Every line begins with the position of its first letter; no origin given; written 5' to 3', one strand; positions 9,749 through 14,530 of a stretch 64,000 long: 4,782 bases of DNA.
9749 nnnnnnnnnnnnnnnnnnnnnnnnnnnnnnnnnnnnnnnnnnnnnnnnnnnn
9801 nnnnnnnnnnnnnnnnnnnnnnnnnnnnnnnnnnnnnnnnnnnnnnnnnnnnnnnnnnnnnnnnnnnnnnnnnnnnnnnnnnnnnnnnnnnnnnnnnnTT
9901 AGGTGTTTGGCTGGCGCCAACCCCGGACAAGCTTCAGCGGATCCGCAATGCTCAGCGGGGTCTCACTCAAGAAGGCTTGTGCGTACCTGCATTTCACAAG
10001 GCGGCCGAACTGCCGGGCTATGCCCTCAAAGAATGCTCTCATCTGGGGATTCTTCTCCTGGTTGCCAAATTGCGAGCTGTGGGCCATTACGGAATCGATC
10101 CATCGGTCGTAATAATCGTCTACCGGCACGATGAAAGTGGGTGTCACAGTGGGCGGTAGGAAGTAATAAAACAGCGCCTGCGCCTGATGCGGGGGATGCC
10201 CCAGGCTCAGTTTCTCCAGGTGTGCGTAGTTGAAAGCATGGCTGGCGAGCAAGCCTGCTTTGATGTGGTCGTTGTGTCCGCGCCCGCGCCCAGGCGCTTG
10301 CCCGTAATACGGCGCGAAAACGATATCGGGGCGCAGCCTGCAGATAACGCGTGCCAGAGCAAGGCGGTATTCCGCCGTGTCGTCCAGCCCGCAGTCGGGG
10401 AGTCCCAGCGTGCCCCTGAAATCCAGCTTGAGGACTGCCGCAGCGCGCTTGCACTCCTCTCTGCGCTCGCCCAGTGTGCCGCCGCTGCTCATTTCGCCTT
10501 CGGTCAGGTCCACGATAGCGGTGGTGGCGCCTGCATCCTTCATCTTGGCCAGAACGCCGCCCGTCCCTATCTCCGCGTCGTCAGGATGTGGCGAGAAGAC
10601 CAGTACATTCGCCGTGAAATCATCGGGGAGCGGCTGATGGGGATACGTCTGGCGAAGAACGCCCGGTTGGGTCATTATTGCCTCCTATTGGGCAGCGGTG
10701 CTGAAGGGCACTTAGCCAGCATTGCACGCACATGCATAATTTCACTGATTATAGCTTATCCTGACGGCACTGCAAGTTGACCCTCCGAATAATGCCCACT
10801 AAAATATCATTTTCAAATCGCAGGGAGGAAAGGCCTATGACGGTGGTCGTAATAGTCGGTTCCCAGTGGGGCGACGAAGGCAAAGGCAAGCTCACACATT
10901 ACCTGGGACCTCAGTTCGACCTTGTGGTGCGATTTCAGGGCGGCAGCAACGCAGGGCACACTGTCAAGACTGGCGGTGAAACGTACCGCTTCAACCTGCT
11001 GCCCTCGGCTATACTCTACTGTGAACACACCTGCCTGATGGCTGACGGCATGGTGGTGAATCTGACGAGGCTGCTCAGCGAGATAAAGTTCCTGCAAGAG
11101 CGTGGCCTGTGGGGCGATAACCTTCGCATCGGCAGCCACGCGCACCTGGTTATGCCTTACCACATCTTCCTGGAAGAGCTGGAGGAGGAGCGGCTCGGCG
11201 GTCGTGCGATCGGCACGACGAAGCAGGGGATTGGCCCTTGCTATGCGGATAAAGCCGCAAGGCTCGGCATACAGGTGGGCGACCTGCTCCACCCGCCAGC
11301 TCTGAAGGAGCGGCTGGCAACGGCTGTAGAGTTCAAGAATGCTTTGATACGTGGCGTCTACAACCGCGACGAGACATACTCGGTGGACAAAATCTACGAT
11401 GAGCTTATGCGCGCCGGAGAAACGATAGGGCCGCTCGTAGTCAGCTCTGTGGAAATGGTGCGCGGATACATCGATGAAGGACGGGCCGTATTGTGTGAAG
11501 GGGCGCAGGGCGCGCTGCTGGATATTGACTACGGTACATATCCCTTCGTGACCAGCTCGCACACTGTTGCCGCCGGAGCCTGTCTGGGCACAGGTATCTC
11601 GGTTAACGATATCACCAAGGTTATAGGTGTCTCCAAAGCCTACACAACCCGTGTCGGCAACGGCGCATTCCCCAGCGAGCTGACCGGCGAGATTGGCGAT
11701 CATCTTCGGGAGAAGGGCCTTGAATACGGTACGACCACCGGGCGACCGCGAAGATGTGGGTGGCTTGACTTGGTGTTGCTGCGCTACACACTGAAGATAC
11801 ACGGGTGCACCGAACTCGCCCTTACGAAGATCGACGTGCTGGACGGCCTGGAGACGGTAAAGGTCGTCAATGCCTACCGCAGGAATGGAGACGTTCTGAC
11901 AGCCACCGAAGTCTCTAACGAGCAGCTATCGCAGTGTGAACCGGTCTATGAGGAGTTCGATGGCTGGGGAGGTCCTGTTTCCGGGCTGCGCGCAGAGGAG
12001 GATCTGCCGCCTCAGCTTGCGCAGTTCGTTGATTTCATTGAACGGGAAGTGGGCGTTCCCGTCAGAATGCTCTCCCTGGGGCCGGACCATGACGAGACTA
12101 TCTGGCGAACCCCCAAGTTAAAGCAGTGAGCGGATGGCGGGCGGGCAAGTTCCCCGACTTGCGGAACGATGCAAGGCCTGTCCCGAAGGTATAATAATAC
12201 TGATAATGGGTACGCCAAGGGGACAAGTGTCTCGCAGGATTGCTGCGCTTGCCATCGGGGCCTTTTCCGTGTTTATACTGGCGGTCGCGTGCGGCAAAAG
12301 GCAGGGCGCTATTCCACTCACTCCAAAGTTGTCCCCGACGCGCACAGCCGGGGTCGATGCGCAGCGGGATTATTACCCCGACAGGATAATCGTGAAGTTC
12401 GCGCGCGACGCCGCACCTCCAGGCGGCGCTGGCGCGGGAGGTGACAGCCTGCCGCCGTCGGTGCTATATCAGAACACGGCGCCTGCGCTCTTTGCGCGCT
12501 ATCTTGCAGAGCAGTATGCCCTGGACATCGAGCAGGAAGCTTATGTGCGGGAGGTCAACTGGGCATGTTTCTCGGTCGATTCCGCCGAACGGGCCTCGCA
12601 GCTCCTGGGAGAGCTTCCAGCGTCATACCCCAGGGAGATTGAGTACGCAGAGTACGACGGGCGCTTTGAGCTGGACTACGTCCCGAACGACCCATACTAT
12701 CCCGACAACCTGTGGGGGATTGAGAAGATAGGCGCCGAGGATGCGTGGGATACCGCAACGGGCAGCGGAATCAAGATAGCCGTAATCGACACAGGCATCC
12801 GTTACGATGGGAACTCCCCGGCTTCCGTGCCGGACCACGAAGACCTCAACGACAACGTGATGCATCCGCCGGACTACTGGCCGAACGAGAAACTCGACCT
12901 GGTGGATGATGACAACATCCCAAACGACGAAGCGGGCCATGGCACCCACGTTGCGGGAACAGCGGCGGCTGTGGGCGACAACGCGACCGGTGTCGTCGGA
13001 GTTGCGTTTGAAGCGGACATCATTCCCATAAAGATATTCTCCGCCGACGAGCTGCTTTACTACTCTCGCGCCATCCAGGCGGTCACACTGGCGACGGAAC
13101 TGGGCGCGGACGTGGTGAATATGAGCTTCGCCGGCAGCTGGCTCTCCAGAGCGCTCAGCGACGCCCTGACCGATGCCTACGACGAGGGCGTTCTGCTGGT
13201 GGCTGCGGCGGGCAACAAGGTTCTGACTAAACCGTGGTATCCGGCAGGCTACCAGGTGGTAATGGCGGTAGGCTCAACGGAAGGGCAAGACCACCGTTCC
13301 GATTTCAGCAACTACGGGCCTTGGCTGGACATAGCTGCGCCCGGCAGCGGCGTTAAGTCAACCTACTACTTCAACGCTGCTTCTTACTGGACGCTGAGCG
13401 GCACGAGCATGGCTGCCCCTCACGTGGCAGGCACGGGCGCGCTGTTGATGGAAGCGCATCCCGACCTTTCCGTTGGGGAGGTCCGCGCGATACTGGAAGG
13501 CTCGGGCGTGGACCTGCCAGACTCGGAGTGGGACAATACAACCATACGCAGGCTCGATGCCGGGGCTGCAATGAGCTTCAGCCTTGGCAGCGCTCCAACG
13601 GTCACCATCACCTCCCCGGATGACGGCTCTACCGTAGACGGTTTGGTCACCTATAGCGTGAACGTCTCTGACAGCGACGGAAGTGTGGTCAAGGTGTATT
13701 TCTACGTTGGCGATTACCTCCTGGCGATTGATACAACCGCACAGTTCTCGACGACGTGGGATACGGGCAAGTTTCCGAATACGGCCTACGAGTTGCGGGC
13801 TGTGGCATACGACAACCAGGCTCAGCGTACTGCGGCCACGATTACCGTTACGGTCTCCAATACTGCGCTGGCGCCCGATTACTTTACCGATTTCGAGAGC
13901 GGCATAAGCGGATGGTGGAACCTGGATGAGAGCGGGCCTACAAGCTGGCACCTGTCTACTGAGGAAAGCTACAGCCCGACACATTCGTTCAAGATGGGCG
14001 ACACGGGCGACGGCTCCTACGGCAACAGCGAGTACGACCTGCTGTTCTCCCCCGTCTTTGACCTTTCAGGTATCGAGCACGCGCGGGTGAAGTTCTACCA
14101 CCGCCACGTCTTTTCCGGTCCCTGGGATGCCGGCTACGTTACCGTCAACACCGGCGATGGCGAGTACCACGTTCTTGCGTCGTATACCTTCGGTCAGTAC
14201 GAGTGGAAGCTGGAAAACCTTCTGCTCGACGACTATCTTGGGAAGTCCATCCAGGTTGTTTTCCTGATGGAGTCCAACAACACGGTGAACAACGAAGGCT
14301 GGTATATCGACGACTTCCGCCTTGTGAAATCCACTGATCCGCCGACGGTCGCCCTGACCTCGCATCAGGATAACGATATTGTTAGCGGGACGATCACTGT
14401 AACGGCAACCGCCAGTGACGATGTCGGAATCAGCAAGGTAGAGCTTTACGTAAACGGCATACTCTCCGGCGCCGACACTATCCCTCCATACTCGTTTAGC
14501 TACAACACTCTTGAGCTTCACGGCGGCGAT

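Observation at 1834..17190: Surface-protease arsenal: two catalytic classes and a dockerin protein on one shared Ig-like + IPT/TIG stalk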

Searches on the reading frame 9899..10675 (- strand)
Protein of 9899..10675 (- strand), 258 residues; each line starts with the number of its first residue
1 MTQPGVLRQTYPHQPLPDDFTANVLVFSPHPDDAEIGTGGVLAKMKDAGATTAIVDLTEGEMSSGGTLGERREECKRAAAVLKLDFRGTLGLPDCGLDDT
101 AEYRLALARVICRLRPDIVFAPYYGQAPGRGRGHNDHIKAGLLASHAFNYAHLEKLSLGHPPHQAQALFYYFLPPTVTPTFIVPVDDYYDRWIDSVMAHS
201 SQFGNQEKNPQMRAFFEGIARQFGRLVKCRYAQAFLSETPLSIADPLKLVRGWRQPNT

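Call 13: search_protein_families(library=pfam, proteins=[window:9899-10675:-], max_evalue=0.001)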
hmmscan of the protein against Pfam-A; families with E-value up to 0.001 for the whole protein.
window:9899-10675:- (258 aa): 1 family
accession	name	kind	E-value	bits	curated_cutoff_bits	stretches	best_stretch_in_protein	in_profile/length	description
PF02585.22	PIG-L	-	7.6e-24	85.1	28.2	1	25-147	1-128/129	GlcNAc-PI de-N-acetylase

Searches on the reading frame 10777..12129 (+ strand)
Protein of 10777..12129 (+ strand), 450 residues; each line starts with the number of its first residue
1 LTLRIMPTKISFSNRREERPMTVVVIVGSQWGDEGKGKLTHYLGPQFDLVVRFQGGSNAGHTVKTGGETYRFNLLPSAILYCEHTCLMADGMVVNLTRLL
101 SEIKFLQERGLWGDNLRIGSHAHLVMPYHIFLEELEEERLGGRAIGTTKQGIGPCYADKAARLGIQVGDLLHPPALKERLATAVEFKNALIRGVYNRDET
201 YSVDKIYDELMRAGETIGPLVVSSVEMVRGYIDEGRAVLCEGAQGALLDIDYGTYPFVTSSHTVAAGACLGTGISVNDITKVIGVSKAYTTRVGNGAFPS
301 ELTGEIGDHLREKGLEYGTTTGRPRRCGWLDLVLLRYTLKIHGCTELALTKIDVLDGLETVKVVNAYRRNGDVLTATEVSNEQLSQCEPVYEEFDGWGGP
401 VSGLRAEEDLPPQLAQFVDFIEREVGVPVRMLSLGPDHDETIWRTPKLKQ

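Call 13: search_protein_families(library=pfam, proteins=[window:10777-12129:+], max_evalue=0.001)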
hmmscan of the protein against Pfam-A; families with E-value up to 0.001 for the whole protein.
window:10777-12129:+ (450 aa): 1 family
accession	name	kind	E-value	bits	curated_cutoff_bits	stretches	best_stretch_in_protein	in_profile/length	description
PF00709.27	Adenylsucc_synt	-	4.8e-164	546.5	27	1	25-442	1-416/416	Adenylosuccinate synthetase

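Call 14: search_protein_families(library=ncbifam, proteins=[window:10777-12129:+], max_evalue=0.001)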
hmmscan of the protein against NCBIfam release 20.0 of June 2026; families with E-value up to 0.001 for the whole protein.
window:10777-12129:+ (450 aa): 6 families
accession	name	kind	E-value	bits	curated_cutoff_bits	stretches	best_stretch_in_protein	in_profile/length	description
NF002223.0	PRK01117.1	equivalog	5.7e-163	542.7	402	1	21-446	1-426/430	adenylosuccinate synthase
TIGR00184.1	purA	equivalog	8e-145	482.9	395.55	1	25-442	1-418/425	adenylosuccinate synthase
NF010355.0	PRK13783.1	equivalog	7e-122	407.5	445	1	24-441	3-401/404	adenylosuccinate synthase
NF010357.0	PRK13785.1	equivalog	7.1e-116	387.5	700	1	23-444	2-450/455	adenylosuccinate synthase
NF003295.0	PRK04293.1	equivalog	1.2e-67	228.2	368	2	215-357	147-287/337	adenylosuccinate synthetase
NF038379.2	amino_Aden_PurZ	exception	3e-31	108.7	300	1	24-339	2-289/293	succino-amino-deoxyadenylate synthase PurZ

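Call 83: find_homologous_proteins(query=window:10840-12126:+, max_evalue=1e-50)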
Query window:10840-12126:+ (429 aa): 8000 proteins with E <= 1e-50 among 8000 candidates; the best 120 are listed.
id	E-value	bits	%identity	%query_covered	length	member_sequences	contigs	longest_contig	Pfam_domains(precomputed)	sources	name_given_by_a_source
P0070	1.4e-271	919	92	100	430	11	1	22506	PF00709.28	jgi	-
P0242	3.0e-246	835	82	100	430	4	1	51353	PF00709.28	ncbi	-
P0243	2.3e-238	809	81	100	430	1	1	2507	PF00709.28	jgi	jgi:adenylosuccinate synthase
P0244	1.7e-222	757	75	100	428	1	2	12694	PF00709.28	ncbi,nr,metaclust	ncbi:MAG: adenylosuccinate synthase [Candidatus Riflebacteria bacterium RBG_13_59_9]|nr:MAG: adenylo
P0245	9.4e-216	735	73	100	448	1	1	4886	PF00709.28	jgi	jgi:adenylosuccinate synthase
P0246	1.8e-215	734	74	99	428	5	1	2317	PF00709.28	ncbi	-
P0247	1.8e-209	714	73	100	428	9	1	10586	PF00709.28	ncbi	-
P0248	3.6e-198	677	70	99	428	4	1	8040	PF00709.28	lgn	-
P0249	8.5e-198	676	70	100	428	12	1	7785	PF00709.28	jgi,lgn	-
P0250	9.3e-193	659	65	99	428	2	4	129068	PF00709.28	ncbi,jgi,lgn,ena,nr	ncbi:MAG: adenylosuccinate synthase [Planctomycetales bacterium 4484_113]|nr:MAG: adenylosuccinate s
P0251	2.0e-189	648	65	99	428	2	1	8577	PF00709.28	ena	-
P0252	3.0e-188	644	64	99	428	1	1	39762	PF00709.28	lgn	-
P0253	6.6e-172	590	59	100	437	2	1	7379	PF00709.28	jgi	-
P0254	9.2e-168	577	60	99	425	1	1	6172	PF00709.28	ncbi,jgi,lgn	-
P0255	2.4e-163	562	57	100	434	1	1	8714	PF00709.28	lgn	-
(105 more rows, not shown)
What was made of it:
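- The best named purA relatives are RBG_13_59_9 (75%) and 4484_113 (65%) (call 83).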

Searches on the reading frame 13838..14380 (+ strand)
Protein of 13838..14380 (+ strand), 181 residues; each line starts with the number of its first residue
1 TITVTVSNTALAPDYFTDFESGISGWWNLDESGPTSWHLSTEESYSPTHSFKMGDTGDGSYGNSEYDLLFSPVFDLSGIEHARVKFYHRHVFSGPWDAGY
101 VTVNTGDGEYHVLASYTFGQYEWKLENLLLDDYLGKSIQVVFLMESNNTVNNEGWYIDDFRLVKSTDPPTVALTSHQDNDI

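Call 68: search_protein_families(library=pfam, proteins=[window:13838-14380:+], max_evalue=10)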
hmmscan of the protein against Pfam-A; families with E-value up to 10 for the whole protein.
window:13838-14380:+ (181 aa): 2 families
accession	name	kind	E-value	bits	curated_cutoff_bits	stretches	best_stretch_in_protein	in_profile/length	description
PF00629.30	MAM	-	0.00022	21.6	26.4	1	17-162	1-152/158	MAM domain, meprin/A5/mu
PF20773.4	InhA-like_MAM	-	0.1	12.6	26.9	1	123-162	123-162/191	Immune inhibitor A-like, MAM domain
